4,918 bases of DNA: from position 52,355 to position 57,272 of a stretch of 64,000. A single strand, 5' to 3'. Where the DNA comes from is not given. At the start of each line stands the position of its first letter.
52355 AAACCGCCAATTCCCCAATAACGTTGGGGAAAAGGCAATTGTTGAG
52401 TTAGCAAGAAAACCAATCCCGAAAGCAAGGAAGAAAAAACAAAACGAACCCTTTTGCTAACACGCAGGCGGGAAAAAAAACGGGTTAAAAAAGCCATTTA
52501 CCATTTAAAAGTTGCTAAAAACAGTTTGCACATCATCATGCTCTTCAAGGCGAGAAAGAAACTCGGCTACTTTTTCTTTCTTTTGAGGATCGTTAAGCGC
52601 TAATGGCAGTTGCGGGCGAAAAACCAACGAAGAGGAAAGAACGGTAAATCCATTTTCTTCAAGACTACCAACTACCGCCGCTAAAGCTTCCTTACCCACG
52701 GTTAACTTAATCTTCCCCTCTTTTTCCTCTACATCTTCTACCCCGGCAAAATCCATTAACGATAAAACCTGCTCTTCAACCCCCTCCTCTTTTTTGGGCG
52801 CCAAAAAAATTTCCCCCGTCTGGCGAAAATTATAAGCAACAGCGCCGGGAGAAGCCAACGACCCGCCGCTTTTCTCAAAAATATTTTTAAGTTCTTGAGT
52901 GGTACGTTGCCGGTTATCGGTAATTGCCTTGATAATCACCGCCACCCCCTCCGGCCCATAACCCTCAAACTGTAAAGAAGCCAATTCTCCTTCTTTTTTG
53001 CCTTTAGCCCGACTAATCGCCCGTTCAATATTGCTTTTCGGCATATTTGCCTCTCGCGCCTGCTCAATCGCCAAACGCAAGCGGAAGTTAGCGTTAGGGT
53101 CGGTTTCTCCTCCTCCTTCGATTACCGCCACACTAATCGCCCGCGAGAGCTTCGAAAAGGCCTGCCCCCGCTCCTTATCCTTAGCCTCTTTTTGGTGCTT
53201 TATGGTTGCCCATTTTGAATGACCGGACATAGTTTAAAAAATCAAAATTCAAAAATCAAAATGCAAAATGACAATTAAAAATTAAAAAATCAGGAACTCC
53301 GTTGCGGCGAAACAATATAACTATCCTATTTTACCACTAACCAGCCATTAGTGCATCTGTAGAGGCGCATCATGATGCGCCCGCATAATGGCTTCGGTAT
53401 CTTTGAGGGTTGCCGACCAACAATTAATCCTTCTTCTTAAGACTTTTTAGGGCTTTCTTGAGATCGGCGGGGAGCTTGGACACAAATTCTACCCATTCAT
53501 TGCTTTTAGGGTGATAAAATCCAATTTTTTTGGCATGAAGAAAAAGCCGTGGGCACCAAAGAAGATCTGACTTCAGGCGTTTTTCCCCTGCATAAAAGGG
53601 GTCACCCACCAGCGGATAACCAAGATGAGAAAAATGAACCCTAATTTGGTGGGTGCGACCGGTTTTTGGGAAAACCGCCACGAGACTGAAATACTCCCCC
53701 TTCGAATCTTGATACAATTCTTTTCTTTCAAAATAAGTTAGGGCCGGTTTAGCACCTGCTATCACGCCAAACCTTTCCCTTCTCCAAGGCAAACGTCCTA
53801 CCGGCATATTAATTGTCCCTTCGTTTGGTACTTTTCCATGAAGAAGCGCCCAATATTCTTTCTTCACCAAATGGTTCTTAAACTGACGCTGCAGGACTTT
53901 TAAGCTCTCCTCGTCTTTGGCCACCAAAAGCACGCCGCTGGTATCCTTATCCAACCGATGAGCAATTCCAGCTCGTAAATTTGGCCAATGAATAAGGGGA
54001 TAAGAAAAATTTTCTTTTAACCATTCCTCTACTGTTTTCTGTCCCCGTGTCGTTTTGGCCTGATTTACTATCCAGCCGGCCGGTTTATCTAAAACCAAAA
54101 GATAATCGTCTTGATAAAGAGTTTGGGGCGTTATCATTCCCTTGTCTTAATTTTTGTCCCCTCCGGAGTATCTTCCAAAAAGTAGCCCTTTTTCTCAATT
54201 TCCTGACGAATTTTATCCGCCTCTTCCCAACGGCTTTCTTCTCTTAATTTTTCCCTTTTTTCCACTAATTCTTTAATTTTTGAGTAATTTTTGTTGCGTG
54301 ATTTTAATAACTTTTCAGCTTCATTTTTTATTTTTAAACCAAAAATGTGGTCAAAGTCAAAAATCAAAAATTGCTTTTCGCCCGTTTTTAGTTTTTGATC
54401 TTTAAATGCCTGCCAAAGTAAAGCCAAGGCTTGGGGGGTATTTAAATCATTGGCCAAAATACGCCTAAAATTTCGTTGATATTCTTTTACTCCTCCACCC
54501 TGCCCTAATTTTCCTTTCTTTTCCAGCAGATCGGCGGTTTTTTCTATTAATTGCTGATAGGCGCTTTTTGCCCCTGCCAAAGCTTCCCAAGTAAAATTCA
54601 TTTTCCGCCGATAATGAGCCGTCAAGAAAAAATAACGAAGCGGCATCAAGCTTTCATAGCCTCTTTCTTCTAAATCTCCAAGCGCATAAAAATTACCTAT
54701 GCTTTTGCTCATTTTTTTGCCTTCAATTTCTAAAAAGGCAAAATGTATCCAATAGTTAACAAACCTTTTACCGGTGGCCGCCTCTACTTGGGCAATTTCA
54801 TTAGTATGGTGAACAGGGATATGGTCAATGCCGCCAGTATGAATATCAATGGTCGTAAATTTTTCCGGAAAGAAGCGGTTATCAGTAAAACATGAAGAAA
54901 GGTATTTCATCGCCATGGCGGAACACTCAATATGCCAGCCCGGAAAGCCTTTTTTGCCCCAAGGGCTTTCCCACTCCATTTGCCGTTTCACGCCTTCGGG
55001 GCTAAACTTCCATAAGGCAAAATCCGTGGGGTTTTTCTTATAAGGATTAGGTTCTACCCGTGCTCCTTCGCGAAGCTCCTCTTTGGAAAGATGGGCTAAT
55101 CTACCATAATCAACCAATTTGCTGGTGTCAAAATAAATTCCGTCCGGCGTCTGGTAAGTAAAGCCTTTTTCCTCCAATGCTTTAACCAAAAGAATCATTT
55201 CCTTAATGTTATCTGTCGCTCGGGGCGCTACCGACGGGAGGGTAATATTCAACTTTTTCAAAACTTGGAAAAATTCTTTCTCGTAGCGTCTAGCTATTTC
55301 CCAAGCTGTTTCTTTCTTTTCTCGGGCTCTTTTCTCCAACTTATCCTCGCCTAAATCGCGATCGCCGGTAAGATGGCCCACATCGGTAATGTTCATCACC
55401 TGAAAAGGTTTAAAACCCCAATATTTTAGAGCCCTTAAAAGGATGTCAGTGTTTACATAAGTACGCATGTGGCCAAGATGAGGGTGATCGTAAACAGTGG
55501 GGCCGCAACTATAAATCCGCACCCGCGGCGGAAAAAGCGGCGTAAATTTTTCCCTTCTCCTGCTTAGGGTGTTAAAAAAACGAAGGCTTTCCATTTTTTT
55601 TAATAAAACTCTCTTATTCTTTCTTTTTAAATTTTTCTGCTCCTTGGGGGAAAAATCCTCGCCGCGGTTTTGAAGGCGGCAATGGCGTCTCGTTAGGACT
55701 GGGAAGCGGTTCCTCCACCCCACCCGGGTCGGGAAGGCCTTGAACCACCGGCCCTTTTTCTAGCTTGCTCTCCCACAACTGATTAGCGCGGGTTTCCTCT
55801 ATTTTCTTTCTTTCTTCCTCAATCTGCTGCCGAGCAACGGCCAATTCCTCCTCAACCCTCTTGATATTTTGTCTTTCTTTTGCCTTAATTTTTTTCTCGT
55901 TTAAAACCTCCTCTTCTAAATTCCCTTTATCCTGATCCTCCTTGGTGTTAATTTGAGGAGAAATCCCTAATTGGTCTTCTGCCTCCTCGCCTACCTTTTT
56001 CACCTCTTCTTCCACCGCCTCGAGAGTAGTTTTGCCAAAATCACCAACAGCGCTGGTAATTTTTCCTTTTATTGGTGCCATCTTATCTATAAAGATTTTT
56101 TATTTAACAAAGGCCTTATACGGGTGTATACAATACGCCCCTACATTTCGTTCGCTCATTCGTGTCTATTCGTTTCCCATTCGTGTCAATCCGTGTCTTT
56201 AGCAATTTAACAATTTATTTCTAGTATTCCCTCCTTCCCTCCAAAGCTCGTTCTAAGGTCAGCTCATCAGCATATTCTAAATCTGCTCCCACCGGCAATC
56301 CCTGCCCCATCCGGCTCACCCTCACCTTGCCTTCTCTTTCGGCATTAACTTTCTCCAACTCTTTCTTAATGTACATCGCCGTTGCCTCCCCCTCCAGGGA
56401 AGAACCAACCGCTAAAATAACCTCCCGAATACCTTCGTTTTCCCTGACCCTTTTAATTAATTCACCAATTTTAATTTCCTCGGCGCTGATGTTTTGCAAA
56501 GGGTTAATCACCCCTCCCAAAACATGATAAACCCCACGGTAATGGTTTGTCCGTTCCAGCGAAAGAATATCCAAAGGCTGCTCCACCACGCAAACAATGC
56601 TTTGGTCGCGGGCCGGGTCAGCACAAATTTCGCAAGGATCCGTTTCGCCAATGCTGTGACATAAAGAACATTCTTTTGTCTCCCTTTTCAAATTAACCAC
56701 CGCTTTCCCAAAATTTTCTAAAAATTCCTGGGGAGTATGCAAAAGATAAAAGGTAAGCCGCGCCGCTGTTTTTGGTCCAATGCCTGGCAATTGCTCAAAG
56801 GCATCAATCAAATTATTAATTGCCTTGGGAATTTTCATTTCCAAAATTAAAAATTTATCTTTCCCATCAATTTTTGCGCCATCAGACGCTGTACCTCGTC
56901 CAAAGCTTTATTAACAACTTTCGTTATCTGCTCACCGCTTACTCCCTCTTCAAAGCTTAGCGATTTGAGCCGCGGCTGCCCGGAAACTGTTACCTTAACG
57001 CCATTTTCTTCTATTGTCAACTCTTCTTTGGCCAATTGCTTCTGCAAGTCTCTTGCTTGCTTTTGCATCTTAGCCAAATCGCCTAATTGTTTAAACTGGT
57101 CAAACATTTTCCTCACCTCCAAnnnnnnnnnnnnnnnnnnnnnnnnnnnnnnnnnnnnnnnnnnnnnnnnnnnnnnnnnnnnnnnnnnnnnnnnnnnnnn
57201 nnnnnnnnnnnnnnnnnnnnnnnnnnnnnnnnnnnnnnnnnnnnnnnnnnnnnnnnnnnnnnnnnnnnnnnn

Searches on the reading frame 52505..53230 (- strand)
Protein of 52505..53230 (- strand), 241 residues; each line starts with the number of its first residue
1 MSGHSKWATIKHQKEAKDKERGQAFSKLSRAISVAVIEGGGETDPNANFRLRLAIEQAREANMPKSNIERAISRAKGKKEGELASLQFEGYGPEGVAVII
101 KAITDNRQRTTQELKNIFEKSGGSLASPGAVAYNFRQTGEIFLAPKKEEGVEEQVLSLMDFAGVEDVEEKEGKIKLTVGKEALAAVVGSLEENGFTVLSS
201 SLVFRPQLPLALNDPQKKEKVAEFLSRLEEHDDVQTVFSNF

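Call 25: find_encoding_contigs(protein=window:52505-53230:-, flank=10000, max_places=5)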
Protein window:52505-53230:- (241 aa): 17 contigs read that carry it; 5 places shown.
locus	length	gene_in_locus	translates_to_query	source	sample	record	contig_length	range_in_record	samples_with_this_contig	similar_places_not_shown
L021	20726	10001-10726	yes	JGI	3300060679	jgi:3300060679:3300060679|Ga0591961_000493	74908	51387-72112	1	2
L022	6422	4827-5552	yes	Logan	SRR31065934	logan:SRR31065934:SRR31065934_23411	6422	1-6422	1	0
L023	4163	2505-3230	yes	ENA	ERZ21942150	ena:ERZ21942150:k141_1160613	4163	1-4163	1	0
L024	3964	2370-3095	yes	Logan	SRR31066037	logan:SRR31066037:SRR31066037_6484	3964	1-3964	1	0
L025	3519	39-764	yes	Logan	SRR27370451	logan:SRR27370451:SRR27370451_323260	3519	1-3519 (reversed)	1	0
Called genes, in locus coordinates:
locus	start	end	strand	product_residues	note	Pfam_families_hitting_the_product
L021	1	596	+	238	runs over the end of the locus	PF00318:Ribosomal_S2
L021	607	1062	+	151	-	PF00889:EF_TS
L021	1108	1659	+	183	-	PF01765:RRF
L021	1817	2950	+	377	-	PF02163:Peptidase_M50, PF04495:GRASP55_65 (weak), PF13180:PDZ_2 (weak), PF17820:PDZ_6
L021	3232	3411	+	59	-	PF01165:Ribosomal_S21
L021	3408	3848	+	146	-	PF09424:YqeY, PF02637:GatB_Yqey (weak)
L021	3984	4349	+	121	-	PF02130:YbeY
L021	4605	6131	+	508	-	PF05496:RuvB_N (faint), PF13177:DNA_pol3_delta2, PF00004:AAA, PF07724:AAA_2 (faint), PF07728:AAA_5 (faint), PF13401:AAA_22 (weak), PF20964:DnaX_C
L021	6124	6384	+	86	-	PF02575:YbaB_DNA_bd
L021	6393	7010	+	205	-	PF21176:RecR_HhH, PF02132:RecR_ZnF (weak), PF01751:Toprim, PF13662:Toprim_4, PF21175:RecR_C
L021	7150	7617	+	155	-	-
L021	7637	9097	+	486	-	PF01406:tRNA-synt_1e, PF09334:tRNA-synt_1g (weak)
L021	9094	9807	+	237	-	PF00849:PseudoU_synth_2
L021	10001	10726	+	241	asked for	PF20772:TACO1_YebC_N, PF01709:Transcrip_reg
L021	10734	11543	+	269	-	PF18900:DUF5656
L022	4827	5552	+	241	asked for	PF20772:TACO1_YebC_N, PF01709:Transcrip_reg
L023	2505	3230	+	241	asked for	PF20772:TACO1_YebC_N, PF01709:Transcrip_reg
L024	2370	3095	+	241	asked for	PF20772:TACO1_YebC_N, PF01709:Transcrip_reg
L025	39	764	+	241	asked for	PF20772:TACO1_YebC_N, PF01709:Transcrip_reg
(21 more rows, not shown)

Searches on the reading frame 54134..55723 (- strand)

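Call 18: search_protein_families(library=pfam, proteins=[window:54134-55723:-], max_evalue=0.01)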
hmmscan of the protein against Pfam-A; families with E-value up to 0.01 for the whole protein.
window:54134-55723:- (529 aa): 6 families
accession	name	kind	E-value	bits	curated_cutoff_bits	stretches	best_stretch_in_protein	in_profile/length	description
PF01406.26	tRNA-synt_1e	-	1.1e-90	304.5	27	1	62-386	4-300/301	tRNA synthetases class I (C) catalytic domain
PF09334.17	tRNA-synt_1g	-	7.7e-14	51.7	20.1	2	78-201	11-125/391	tRNA synthetases class I (M)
PF01921.24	tRNA-synt_1f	-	0.00011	21.6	27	0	295-397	238-340/360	tRNA synthetases class I (K)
PF00133.28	tRNA-synt_1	-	0.00048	19.4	22.7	0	271-377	309-413/414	tRNA synthetases class I (I, L, M and V)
PF23493.1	CysS_C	-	0.0051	17.3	23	1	484-521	9-46/51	Cysteinyl-tRNA ligase anticodon binding domain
PF21357.2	EIF3E_C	-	0.0061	16.5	26.8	0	387-396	1-10/21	Eukaryotic translation initiation factor 3 subunit E, C-terminal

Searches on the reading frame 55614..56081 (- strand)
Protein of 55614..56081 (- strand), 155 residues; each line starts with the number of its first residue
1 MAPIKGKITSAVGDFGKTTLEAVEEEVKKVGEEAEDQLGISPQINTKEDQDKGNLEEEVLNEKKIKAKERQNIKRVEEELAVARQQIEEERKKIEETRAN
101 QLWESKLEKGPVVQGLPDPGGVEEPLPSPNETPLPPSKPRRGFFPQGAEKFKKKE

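Call 18: search_protein_families(library=pfam, proteins=[window:55614-56081:-], max_evalue=0.01)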
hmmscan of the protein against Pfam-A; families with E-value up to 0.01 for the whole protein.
window:55614-56081:- (155 aa): 1 family
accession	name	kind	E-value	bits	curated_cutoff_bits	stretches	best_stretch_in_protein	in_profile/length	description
PF16566.10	CREPT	-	0.0046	17.5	29.3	1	53-130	65-143/147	Cell-cycle alteration and expression-elevated protein in tumour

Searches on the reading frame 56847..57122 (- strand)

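Call 18: search_protein_families(library=pfam, proteins=[window:56847-57122:-], max_evalue=0.01)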
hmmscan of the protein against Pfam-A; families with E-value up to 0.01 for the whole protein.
window:56847-57122:- (91 aa): 1 family
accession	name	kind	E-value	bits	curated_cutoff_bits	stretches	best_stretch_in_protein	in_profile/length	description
PF02575.21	YbaB_DNA_bd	-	1.1e-09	38.8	25.5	1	16-85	4-83/91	YbaB/EbfC DNA-binding family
